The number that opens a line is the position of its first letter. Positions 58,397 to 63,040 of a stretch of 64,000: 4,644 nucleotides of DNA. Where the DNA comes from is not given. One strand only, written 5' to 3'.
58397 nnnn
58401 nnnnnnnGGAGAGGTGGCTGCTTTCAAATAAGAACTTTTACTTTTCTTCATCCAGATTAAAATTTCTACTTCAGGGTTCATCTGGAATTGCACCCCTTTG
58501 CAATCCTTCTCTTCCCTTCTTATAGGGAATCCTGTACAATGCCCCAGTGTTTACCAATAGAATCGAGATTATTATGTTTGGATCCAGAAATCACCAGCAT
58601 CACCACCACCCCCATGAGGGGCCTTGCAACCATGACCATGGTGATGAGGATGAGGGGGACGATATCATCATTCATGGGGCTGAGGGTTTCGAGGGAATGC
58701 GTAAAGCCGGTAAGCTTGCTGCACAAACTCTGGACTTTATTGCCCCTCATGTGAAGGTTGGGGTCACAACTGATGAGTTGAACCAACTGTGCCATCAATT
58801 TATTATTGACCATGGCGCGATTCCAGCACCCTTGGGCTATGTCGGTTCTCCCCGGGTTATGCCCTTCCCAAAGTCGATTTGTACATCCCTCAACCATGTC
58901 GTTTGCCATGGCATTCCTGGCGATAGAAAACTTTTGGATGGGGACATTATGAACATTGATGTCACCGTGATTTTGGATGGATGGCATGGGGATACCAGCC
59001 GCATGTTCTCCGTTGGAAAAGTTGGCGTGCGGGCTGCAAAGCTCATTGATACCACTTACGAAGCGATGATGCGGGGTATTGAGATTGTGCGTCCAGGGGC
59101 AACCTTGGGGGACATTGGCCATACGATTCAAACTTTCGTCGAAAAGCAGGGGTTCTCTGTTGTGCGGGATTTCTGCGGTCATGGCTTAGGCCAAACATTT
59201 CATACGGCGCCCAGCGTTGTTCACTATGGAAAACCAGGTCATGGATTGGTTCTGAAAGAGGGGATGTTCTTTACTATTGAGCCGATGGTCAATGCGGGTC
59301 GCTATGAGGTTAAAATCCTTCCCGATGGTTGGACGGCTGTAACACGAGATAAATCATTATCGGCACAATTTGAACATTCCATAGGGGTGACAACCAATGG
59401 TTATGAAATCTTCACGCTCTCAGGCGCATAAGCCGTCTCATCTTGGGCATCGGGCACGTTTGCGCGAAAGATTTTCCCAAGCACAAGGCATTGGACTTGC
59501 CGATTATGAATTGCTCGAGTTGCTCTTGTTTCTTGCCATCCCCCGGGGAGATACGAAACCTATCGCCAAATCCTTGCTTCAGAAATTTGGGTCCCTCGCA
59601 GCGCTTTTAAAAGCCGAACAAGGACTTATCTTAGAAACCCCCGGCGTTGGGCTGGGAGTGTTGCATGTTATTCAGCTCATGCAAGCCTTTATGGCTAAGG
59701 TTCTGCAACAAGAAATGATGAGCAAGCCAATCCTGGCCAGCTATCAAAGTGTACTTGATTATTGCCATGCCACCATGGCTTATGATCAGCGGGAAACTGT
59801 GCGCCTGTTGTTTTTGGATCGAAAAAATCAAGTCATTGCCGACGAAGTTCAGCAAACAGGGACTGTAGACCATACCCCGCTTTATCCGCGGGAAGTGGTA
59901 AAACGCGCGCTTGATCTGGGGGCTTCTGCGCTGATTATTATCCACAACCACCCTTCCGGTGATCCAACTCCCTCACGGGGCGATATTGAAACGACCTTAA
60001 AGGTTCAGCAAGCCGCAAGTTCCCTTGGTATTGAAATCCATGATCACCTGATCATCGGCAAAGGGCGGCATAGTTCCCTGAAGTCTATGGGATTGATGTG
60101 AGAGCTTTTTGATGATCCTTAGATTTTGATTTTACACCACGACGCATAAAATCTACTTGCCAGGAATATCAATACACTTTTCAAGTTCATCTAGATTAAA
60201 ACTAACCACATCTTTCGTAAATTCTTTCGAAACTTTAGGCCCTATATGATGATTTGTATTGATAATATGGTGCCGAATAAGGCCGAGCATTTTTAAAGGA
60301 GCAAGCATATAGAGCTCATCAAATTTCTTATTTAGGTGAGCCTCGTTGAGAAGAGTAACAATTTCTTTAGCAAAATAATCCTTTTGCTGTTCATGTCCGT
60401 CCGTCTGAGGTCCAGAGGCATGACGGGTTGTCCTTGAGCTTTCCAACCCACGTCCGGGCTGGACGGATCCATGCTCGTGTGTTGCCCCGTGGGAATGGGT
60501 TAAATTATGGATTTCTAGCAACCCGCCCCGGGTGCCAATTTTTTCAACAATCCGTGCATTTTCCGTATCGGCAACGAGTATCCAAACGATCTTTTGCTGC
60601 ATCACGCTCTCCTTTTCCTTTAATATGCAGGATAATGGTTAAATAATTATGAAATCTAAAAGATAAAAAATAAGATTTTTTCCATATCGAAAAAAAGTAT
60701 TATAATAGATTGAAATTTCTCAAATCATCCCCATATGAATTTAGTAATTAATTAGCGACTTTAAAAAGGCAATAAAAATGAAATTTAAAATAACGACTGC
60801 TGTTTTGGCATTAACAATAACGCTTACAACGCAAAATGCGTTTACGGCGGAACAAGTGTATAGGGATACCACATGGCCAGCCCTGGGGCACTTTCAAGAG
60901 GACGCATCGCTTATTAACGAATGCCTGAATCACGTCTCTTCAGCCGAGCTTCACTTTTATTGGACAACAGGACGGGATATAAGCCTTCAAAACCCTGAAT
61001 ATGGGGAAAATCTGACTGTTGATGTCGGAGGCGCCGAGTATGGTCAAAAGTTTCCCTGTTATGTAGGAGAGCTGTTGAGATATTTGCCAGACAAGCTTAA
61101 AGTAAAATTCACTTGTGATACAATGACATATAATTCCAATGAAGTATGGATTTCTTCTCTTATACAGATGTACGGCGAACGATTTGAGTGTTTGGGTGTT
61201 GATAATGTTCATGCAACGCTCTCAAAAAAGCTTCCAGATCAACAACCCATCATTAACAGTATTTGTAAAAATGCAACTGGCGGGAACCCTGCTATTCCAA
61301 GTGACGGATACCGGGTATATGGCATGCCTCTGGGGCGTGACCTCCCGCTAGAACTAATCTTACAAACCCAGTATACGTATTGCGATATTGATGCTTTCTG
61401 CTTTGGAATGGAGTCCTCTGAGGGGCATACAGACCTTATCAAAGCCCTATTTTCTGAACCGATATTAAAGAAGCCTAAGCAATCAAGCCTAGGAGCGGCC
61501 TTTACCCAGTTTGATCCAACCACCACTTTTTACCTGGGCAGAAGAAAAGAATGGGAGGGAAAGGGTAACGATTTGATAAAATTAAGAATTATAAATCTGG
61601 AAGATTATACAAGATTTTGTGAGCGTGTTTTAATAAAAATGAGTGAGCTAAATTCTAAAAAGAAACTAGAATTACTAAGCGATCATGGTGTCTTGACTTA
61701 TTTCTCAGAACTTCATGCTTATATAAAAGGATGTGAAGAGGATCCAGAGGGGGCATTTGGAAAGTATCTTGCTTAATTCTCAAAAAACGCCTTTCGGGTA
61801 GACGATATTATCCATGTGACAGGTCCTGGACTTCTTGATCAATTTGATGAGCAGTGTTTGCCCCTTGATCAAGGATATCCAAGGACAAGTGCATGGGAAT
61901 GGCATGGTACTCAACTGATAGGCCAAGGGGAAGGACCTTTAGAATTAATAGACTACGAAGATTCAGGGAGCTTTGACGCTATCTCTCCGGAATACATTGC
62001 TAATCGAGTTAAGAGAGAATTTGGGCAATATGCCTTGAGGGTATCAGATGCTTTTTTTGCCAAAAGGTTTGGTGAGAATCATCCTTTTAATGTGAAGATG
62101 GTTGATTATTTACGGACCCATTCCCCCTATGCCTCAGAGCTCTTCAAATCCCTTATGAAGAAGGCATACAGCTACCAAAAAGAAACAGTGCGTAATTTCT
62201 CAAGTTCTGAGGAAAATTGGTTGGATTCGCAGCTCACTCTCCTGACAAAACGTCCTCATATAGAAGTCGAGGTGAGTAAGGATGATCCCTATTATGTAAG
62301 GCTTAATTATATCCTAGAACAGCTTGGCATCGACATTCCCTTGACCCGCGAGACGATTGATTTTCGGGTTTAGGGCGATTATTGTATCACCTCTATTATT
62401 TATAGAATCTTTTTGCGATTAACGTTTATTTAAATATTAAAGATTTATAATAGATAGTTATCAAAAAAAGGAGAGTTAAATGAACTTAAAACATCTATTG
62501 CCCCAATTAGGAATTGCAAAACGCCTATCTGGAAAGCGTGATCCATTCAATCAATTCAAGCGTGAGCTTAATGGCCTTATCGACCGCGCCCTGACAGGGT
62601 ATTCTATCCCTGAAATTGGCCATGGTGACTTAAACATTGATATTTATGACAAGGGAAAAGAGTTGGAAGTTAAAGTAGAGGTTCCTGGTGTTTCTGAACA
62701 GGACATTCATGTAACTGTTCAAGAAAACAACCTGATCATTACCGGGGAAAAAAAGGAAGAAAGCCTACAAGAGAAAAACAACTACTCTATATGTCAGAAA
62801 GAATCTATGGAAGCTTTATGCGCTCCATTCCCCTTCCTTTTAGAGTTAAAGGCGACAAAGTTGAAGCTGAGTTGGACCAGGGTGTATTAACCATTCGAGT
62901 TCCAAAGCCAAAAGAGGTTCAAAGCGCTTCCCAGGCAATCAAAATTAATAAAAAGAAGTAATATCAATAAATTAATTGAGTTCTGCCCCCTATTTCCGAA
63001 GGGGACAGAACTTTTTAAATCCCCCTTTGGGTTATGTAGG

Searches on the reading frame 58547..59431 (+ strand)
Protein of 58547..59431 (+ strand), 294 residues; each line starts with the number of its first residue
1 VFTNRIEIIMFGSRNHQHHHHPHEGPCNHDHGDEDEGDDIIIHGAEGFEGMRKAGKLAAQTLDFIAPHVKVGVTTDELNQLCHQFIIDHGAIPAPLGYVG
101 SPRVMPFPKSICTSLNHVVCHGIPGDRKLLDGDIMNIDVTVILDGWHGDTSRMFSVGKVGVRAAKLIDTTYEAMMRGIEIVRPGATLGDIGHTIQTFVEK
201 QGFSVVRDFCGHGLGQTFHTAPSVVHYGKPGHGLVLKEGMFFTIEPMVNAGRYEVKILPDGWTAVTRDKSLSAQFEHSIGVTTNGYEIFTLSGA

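Call 91: search_protein_families(library=pfam, proteins=[window:58547-59431:+], max_evalue=0.001)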
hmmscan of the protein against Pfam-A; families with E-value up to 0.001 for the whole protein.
window:58547-59431:+ (294 aa): 1 family
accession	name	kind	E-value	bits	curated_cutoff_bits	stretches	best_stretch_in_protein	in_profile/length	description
PF00557.29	Peptidase_M24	-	4.8e-50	170.7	23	1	49-282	1-207/208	Metallopeptidase family M24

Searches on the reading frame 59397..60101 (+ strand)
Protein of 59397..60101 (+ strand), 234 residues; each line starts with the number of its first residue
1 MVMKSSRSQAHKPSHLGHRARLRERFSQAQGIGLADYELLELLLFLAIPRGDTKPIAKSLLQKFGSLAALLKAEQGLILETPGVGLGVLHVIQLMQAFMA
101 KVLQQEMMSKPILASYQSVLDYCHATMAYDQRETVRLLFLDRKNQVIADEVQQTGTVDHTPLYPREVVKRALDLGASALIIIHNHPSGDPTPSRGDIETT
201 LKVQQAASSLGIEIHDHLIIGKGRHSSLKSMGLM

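Call 91: search_protein_families(library=pfam, proteins=[window:59397-60101:+], max_evalue=0.001)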
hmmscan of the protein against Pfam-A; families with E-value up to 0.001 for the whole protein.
window:59397-60101:+ (234 aa): 2 families
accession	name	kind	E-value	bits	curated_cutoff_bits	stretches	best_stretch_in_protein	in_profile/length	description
PF04002.20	RadC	-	3.7e-41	140.3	22.1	1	115-232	3-120/121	RadC-like JAB domain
PF14464.11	Prok-JAB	-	0.00021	21.6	25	1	128-200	14-90/114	Prokaryotic homologs of the JAB domain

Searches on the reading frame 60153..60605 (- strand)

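Call 91: search_protein_families(library=pfam, proteins=[window:60153-60605:-], max_evalue=0.001)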
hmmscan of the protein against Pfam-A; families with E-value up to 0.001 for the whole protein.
window:60153-60605:- (150 aa): 2 families
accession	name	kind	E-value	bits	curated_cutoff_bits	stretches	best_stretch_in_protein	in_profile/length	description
PF10116.14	Host_attach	-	6.3e-27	95.3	26.7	1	8-143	1-136/138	Protein required for attachment to host cells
PF18856.6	baeRF_family12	-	3.4e-24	86.4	27.7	1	7-145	2-138/138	Bacterial archaeo-eukaryotic release factor family 12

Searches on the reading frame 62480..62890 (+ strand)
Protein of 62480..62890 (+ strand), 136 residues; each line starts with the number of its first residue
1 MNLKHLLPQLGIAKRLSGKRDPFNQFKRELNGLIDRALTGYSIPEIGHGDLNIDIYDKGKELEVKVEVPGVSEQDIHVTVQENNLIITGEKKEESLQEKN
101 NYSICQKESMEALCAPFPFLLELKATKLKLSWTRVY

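Call 91: search_protein_families(library=pfam, proteins=[window:62480-62890:+], max_evalue=0.001)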
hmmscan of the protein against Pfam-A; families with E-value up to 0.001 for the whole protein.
window:62480-62890:+ (136 aa): 1 family
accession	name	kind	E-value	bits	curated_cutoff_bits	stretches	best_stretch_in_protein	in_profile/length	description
PF00011.27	HSP20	-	7e-07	29.7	20.8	1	55-99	2-46/102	Hsp20/alpha crystallin family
